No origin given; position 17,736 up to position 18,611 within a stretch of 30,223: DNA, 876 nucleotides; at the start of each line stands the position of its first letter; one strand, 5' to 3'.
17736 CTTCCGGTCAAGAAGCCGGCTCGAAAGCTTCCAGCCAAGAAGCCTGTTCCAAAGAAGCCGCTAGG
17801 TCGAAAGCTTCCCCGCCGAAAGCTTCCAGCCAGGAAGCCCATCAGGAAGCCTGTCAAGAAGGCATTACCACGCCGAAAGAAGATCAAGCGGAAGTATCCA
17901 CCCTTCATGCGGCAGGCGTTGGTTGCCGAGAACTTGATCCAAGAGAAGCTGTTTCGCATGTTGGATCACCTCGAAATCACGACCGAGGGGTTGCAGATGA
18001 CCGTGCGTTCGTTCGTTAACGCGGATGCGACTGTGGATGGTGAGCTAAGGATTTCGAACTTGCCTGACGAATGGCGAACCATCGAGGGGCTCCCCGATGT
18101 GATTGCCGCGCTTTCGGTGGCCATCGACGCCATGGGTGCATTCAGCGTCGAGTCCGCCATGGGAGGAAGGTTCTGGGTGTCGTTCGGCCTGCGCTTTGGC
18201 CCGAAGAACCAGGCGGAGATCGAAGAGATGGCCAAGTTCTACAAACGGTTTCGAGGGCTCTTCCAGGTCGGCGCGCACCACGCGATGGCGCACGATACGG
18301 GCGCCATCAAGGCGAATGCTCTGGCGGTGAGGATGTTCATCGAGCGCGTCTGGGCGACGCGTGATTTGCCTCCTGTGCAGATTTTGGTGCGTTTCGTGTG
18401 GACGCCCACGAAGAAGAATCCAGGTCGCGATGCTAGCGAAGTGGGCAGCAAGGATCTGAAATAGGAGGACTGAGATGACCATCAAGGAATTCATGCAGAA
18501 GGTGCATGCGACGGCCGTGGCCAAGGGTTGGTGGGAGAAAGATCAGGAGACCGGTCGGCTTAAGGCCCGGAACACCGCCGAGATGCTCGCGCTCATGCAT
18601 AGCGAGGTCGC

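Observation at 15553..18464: HerA/FtsK-type ATPase translationally coupled to a histone-H1-like KKPA-repeat protein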

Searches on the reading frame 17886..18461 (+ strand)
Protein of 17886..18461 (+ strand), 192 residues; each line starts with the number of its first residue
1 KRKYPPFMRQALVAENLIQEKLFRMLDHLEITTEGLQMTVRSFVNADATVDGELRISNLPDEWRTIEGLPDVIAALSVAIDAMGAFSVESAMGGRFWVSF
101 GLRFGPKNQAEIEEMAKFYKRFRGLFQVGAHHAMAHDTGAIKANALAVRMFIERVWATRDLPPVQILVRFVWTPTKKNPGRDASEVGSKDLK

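Call 29: find_homologous_proteins(query=window:17886-18461:+)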
Query seq(192 aa) (192 aa): 30 proteins with E <= 0.001 among 186 candidates.
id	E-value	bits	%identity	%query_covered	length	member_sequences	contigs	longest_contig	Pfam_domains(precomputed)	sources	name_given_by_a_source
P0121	8.9e-104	363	88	94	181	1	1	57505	-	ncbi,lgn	-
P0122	5.5e-89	315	92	80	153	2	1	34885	-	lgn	-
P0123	2.8e-86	306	78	91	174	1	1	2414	-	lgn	-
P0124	8.9e-83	295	75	90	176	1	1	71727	-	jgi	jgi:hypothetical protein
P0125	1.4e-68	248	62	94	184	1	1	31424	-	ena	-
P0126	1.9e-68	248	63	94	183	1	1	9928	-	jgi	jgi:hypothetical protein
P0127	4.5e-68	247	59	96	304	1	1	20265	-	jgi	jgi:hypothetical protein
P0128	1.5e-67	245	64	91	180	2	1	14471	-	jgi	-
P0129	3.1e-66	241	58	99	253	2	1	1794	-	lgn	-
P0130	1.5e-65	238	64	91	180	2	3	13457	-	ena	-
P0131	1.1e-63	232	69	78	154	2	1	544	-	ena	-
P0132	5.9e-63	230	56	94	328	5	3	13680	-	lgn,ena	-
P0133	3.6e-60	221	67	79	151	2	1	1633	-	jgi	-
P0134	7.9e-59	216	54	98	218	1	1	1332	-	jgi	-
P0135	4.4e-57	211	63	81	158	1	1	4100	-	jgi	jgi:hypothetical protein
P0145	3.5e-38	149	43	90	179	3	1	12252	-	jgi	-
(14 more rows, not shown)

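Call 33: predict_structure(alignment_id=A1)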
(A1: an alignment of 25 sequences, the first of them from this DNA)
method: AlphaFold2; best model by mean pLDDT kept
length: 192 residues; sequences in the alignment: 25
mean_pLDDT: 84.9   pTM: 0.81
mean pLDDT of the five models: 84.9, 84.8, 84.7, 84.1, 82.2
residues with pLDDT >= 90: 106; 70-90: 51; 50-70: 26; < 50: 9
segments of 3 or more residues with pLDDT < 50: 185-192
pLDDT, mean of each block of 10 residues (from residue 1): 70 97 98 94 93 95 87 96 94 94 76 63 70 94 93 78 91 90 49 37
secondary structure, 60 per line:
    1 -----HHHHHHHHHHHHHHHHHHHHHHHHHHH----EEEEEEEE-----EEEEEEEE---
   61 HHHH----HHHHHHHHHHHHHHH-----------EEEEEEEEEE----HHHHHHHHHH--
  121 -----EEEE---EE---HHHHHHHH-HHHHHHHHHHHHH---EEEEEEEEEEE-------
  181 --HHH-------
elements in order: H6-32 E37-44 E50-57 H61-64 H69-83 E95-104 H109-118 E126-129 H138-145 H147-159 E163-173

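Call 34: find_encoding_contigs(protein=P0127, flank=8000, max_places=1)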
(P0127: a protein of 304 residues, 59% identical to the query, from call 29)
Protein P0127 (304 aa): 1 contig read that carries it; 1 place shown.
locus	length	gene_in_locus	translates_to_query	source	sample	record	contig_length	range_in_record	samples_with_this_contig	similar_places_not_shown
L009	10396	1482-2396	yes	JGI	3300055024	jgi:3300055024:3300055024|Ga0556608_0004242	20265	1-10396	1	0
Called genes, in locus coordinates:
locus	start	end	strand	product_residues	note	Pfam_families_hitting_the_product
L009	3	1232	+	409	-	?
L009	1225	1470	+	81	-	-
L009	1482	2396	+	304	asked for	-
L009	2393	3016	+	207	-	-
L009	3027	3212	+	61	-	-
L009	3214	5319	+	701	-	PF03175:DNA_pol_B_2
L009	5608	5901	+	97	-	-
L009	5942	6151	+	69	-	-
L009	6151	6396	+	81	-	-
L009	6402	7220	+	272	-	PF10108:DNA_pol_B_exo2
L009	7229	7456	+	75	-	-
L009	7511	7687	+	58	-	-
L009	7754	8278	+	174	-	-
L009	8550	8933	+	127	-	PF00076:RRM_1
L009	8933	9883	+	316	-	-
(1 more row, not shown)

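Call 35: find_encoding_contigs(protein=P0145, flank=8000, max_places=1)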
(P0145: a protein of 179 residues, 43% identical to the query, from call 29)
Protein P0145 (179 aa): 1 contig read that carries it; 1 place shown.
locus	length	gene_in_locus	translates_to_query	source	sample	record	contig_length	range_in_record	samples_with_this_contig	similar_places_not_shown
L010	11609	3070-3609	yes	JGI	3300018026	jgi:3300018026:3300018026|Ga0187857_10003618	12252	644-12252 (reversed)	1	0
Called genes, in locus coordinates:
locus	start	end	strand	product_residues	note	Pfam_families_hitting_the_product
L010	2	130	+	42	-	?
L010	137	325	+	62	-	-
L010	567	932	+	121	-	-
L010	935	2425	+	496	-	-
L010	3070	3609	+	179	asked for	-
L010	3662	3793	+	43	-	-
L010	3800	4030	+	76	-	-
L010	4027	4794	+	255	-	-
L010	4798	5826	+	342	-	PF04545:Sigma70_r4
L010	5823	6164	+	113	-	-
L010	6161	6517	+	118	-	-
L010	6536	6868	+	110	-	PF00892:EamA (faint)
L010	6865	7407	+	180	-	-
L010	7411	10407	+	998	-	PF03175:DNA_pol_B_2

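Call 55: find_related_loci(query=A1, collection=viral_contigs, flank=10000)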
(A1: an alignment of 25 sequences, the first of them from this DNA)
Query A1 (192 aa) in viral_contigs; peptide patterns used: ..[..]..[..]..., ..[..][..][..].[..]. (x = any residue, [..] = any of these).
50 stretches matched a pattern; 2 encode a relative of the query (tblastn E <= 1e-3); 1 distinct loci.
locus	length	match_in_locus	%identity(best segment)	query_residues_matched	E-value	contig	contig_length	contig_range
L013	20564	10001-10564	57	1-188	6e-71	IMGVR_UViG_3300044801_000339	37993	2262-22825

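Call 61: search_solved_structures(query=A1, max_evalue=10)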
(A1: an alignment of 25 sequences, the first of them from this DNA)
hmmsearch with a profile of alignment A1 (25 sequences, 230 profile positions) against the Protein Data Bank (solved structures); distinct sequences matched with E-value up to 10: 4.
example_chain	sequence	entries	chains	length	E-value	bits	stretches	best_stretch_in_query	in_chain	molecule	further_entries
6akm_B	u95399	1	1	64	0.08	15.7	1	40-85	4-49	Sarcolemmal membrane-associated protein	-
5jxc_A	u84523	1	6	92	1.5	11.6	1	30-93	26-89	Ras/Rap GTPase-activating protein SynGAP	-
7on1_d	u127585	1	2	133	2.8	10.7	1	4-74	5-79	Histone H2B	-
8qz0_H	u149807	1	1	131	3.6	10.3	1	4-74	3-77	Histone H2B.1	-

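Call 63: search_protein_representatives(alignment_id=A1)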
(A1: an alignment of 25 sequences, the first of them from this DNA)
Query: 25 sequences, 230 profile positions. Proteins with E-value up to 0.001 (for the whole library): 134; up to 1e-10: 46; up to 1e-30: 32. The best 134 are listed.
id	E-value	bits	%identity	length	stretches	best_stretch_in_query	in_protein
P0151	1.6e-96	338.7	-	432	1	7-228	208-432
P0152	4.7e-95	333.9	-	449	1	8-228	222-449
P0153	1.0e-94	332.7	-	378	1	7-228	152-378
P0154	4.7e-92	324.1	-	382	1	6-228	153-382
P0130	1.5e-88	312.6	-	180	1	50-228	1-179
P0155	8.8e-85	300.3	-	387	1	9-227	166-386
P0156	9.0e-81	287.1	-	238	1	4-226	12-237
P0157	1.5e-80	286.4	-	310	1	6-226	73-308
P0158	8.2e-78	277.5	-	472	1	10-226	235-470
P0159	5.0e-77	274.9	-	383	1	9-224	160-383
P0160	2.6e-76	272.5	-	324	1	13-227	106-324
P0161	6.6e-76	271.2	-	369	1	19-225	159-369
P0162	6.2e-75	268.0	-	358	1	9-227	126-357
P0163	2.7e-74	265.9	-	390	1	4-224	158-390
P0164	1.1e-73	264.0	-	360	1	6-224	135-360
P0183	1.1e-18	84.0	-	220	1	8-221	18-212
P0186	1.7e-14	70.3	-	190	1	71-220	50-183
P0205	1.7e-08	50.7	-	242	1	11-220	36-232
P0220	5.1e-07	45.8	-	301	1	2-217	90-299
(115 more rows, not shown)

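Call 65: find_encoding_contigs(protein=P0220, flank=8000, max_places=2)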
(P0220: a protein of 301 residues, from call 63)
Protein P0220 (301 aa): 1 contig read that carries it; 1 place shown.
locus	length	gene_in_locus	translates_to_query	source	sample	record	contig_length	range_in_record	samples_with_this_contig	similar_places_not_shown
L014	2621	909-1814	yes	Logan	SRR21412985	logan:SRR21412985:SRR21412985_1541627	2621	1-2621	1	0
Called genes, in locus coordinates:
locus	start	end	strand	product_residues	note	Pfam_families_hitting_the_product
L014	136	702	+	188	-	-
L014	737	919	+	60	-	-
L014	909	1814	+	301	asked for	-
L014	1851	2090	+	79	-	-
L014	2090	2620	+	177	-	?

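Call 74: find_related_loci(query=A1, collection=metagenome_contigs, flank=10000)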
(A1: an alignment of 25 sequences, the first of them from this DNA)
Query A1 (192 aa) in metagenome_contigs; peptide patterns used: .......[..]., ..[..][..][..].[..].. (x = any residue, [..] = any of these).
90 stretches matched a pattern; 47 encode a relative of the query (tblastn E <= 1e-3); 47 distinct loci.
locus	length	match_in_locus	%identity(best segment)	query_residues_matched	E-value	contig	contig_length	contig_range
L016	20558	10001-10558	83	4-189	4e-111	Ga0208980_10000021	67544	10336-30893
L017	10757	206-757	64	4-187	4e-80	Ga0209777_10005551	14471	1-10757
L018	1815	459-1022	62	3-190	7e-80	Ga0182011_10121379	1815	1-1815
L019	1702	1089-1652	62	3-190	1e-79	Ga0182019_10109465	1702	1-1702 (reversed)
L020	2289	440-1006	61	1-189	2e-77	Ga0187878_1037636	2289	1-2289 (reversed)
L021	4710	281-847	62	1-189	8e-75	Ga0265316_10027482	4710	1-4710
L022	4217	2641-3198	58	4-189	6e-73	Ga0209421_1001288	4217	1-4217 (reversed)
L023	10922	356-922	59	1-189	8e-73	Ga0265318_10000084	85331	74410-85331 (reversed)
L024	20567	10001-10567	59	1-189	4e-73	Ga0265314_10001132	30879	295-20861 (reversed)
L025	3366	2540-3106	59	1-189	2e-73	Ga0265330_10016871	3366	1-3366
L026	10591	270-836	59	1-189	1e-72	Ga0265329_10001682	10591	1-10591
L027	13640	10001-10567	56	1-189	1e-70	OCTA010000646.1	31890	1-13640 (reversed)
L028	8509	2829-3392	56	1-188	6e-70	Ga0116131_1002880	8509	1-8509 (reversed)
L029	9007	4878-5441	57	1-188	6e-69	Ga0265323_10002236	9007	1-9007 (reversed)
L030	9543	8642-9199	56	3-188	9e-69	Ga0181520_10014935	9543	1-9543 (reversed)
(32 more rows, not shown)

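Call 98: find_related_loci(query=A1, collection=genome_contigs, flank=10000)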
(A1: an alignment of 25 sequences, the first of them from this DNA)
Query A1 (192 aa) in genome_contigs; peptide patterns used: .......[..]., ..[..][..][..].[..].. (x = any residue, [..] = any of these).
19 stretches matched a pattern; 1 encode a relative of the query (tblastn E <= 1e-3); 1 distinct loci.
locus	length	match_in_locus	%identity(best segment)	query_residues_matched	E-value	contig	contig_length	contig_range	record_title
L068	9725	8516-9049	43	14-187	1e-43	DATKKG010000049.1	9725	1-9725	MAG TPA_asm: Conexivisphaerales archaeon isolate SMAG_U14651 k141_1363290, whole genome shotgun sequence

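Call 100: search_dna_similar(query=P0186, collection=phages, mode=protein, max_evalue=0.01, max_rows=10)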
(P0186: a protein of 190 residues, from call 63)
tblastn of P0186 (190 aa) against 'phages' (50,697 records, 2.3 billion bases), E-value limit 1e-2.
No match.

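Call 101: search_dna_similar(query=P0205, collection=phages, mode=protein, max_evalue=0.01, max_rows=10)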
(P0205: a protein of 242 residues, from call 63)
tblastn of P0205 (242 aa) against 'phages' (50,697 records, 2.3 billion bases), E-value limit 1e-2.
No match.

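Call 103: fold_search(model_id=the predicted structure, library=viral)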
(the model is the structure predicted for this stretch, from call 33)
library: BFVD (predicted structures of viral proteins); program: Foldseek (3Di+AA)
matches with E <= 10: 756; with E <= 0.001: 0
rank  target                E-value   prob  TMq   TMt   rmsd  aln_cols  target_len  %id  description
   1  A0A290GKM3            1.6e-03  0.80  0.27  0.23  11.2       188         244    8  (no name in the UniProt tables at hand)
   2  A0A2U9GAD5            3.2e-03  0.87  0.29  0.07   9.6       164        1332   10  Wsv447 [White spot syndrome virus]
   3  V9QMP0                4.7e-03  0.97  0.38  0.23   7.2       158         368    7  Uncharacterized protein [Ostreid herpesvirus 1]
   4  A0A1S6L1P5            6.8e-03  0.41  0.25  0.23  19.0       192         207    7  (no name in the UniProt tables at hand)
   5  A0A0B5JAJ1            2.9e-02  0.25  0.22  0.29  11.0       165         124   13  Uncharacterized protein [Pandoravirus inopinatum]
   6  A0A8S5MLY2            4.8e-02  0.25  0.23  0.30   9.9       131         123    9  Uncharacterized protein [Myoviridae sp. ct3Pt8]
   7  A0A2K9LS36            4.8e-02  0.13  0.21  0.16  18.1       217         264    6  Capsid [uncultured virus]
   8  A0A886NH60            5.4e-02  0.38  0.28  0.27  16.9       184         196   10  (no name in the UniProt tables at hand)
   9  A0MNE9                7.4e-02  0.30  0.25  0.31  17.7       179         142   11  (no name in the UniProt tables at hand)
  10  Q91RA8                7.9e-02  0.28  0.28  0.34   9.7       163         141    7  Uncharacterized protein [White spot syndrome virus]
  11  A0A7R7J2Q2            7.9e-02  0.07  0.16  0.09  14.2       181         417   10  (no name in the UniProt tables at hand)
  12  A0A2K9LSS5            8.4e-02  0.11  0.21  0.17  17.2       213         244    7  Capsid [uncultured virus]
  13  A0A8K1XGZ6            9.0e-02  0.04  0.12  0.08  19.0       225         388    8  (no name in the UniProt tables at hand)
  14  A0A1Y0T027            1.0e-01  0.06  0.18  0.15  18.0       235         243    6  Uncharacterized protein [Pseudomonas phage Noxifer]
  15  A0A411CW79            1.1e-01  0.12  0.20  0.14  13.1       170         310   11  (no name in the UniProt tables at hand)
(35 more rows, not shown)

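Call 116: find_related_loci(query=L013:2783-5593:-, collection=viral_contigs, flank=10000)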
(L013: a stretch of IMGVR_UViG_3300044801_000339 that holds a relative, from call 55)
Query L013:2783-5593:- (936 aa) in viral_contigs; peptide patterns used: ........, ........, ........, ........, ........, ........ (x = any residue, [..] = any of these).
3 stretches matched a pattern; 1 encode a relative of the query (tblastn E <= 1e-3); 1 distinct loci.
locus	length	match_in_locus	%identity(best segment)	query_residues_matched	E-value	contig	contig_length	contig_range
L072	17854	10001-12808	100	1-936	0e+0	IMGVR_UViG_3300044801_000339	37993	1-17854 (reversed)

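Call 122: search_protein_families(library=pfam, alignment_id=A3, max_evalue=0.001)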
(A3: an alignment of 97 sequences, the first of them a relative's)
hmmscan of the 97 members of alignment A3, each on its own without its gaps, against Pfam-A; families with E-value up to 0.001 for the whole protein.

A. member 1, P0183 (220 aa): 0 families

B. families by the number of members that match (of 97 scanned): 6 families
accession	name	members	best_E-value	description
PF09339.16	HTH_IclR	1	1.7e-07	IclR helix-turn-helix domain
PF12802.13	MarR_2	1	6.7e-07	MarR family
PF13412.12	HTH_24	1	1.5e-05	Winged helix-turn-helix DNA-binding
PF24034.1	DUF7343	1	2.5e-05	Domain of unknown function (DUF7343)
PF12840.13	HTH_20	1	4.8e-05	Helix-turn-helix domain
PF02082.26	Rrf2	1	0.00071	Iron-dependent Transcriptional regulator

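Call 123: search_protein_families(library=phrogs, alignment_id=A3, max_evalue=0.001)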
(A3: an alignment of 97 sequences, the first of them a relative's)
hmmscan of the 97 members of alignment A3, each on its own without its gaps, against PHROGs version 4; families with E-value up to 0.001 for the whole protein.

A. member 1, P0183 (220 aa): 0 families

B. families by the number of members that match (of 97 scanned): 3 families
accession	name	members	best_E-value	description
phrog_2440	-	1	1.6e-05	transcriptional regulator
phrog_1123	-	1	1.7e-05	-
phrog_4765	-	1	0.00043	-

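Call 124: find_encoding_contigs(protein=P0183, flank=10000, max_places=3)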
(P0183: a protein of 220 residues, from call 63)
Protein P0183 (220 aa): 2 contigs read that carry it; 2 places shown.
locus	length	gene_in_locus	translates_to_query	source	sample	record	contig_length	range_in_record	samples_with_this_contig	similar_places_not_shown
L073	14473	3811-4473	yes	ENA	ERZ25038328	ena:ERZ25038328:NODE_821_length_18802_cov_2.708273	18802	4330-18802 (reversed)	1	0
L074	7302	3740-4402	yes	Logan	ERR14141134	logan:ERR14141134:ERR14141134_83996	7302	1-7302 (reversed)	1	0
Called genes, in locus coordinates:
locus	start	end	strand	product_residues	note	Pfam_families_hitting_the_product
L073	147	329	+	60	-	-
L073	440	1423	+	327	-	PF02195:ParB_N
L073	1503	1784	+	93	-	-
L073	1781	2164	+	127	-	-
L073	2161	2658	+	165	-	-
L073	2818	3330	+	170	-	-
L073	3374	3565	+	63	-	-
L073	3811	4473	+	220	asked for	-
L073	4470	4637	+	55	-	-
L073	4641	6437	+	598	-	PF03175:DNA_pol_B_2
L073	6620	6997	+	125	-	-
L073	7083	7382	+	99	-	-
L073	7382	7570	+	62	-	-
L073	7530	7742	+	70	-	-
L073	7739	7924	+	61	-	-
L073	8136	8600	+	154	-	-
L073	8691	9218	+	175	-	-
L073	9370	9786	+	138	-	PF01841:Transglut_core (weak)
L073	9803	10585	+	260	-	-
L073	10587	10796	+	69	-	-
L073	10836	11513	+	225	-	-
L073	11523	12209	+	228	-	-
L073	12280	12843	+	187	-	-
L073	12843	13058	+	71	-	-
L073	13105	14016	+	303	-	-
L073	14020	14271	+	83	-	-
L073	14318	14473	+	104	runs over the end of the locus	-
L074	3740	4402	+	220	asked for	-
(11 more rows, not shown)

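Call 125: search_protein_families(library=phrogs, proteins=[L073:9803-10585:+, L073:10836-11513:+, L073:11523-12209:+, L073:12280-12843:+, L073:13105-14016:+, L073:8691-9218:+, L073:9370-9786:+, L073:2818-3330:+, L073:2161-2658:+, L073:8136-8600:+], max_evalue=0.01)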
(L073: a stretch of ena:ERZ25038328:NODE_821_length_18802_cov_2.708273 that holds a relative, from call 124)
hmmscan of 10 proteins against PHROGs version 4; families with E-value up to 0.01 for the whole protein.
L073:9803-10585:+ (260 aa): 0 families

L073:10836-11513:+ (225 aa): 0 families

L073:11523-12209:+ (228 aa): 0 families

L073:12280-12843:+ (187 aa): 0 families

L073:13105-14016:+ (303 aa): 1 family
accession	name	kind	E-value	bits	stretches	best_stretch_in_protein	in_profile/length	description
phrog_3671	-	unknown function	0.0062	17.7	0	154-176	45-67/87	-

L073:8691-9218:+ (175 aa): 0 families

L073:9370-9786:+ (138 aa): 0 families

L073:2818-3330:+ (170 aa): 0 families

L073:2161-2658:+ (165 aa): 0 families

L073:8136-8600:+ (154 aa): 0 families
